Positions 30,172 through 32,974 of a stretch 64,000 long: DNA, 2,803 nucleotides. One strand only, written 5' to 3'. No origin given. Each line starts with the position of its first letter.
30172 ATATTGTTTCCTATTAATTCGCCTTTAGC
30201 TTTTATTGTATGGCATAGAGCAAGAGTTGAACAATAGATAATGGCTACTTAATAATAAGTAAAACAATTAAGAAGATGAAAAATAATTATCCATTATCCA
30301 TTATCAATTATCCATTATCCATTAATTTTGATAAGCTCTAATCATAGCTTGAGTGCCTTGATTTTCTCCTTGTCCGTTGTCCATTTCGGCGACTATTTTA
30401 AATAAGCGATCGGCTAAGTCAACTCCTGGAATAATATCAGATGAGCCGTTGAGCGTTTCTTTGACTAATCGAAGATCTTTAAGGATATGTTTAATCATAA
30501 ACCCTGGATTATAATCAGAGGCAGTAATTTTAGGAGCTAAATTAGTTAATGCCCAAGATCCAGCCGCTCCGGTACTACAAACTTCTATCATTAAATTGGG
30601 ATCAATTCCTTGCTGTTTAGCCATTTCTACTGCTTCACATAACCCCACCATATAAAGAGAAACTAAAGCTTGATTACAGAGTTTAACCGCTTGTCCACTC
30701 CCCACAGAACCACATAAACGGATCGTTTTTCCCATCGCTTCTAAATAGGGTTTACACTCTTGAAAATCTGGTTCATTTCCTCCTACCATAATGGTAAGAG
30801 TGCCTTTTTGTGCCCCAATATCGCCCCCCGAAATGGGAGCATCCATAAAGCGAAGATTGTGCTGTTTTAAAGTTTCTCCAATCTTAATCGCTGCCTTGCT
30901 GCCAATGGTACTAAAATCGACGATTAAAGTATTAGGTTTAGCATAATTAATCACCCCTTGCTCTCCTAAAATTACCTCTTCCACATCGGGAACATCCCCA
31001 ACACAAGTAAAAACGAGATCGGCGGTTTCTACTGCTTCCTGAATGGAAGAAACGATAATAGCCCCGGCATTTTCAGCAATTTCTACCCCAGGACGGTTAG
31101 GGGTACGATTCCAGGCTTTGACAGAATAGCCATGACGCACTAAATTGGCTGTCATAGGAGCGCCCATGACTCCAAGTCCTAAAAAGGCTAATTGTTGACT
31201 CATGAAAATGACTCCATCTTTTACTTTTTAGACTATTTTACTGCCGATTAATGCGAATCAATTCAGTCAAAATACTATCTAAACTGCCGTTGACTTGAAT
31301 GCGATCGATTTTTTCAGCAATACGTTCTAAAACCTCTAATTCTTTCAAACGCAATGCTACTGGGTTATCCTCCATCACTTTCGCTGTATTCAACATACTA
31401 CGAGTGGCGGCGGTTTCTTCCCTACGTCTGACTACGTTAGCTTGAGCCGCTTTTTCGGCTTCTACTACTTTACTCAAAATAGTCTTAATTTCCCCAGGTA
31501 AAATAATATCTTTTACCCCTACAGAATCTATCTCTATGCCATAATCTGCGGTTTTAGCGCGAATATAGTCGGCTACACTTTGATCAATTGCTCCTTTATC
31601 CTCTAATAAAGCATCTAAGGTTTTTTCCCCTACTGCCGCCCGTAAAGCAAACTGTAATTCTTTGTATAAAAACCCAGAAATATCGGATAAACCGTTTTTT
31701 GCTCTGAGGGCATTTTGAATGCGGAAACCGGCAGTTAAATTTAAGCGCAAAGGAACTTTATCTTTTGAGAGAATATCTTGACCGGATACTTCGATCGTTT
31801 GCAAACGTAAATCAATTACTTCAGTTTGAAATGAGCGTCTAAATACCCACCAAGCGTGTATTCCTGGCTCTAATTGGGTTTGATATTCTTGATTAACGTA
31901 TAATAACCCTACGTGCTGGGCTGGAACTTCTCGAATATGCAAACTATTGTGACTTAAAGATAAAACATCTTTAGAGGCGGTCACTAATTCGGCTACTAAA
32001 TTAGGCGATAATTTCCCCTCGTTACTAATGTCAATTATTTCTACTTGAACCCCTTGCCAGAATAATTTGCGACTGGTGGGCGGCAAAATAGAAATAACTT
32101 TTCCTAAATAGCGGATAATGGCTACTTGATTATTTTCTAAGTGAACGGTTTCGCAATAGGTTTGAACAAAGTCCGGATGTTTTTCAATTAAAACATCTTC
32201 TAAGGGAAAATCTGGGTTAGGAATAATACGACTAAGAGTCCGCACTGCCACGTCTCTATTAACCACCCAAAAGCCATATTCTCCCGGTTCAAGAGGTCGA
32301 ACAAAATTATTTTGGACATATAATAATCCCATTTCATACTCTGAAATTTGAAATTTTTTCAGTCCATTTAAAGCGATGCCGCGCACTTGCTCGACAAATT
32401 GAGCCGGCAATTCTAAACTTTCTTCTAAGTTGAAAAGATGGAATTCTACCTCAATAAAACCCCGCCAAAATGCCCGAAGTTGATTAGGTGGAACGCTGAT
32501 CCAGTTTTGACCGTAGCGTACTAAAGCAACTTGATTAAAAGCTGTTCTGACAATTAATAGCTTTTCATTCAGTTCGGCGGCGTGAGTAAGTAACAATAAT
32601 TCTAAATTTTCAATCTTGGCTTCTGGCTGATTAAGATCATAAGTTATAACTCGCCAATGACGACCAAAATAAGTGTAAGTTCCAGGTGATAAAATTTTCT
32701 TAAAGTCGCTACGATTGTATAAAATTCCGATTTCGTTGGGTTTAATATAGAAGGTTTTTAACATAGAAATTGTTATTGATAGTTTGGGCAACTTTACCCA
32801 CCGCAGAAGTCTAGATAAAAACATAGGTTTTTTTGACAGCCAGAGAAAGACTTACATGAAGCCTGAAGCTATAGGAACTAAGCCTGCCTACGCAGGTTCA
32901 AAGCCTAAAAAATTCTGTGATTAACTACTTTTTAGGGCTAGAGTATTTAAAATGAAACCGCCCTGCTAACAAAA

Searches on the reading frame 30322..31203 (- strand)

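Call 37: search_protein_families(library=pfam, proteins=[window:30322-31203:-], max_evalue=0.00001)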
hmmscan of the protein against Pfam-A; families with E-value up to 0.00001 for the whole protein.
window:30322-31203:- (293 aa): 3 families
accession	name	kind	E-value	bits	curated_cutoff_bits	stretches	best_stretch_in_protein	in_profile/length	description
PF03446.21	NAD_binding_2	-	1.2e-50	172.1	21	1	5-164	2-159/161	NAD binding domain of 6-phosphogluconate dehydrogenase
PF14833.11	NAD_binding_11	-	3.7e-27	95.4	30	1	168-291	1-122/122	NAD-binding of NADP-dependent 3-hydroxyisobutyrate dehydrogenase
PF03807.23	F420_oxidored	-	1.9e-07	32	21.6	1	5-69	2-68/94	NADP oxidoreductase coenzyme F420-dependent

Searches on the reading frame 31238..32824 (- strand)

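Call 38: search_protein_families(library=pfam, proteins=[window:31238-32824:-], max_evalue=0.00001)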
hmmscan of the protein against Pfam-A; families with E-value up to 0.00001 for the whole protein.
window:31238-32824:- (528 aa): 1 family
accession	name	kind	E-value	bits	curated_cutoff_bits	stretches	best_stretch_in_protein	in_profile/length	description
PF01145.31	Band_7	-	1.1e-30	107.4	23.6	1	299-470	2-175/176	SPFH domain / Band 7 family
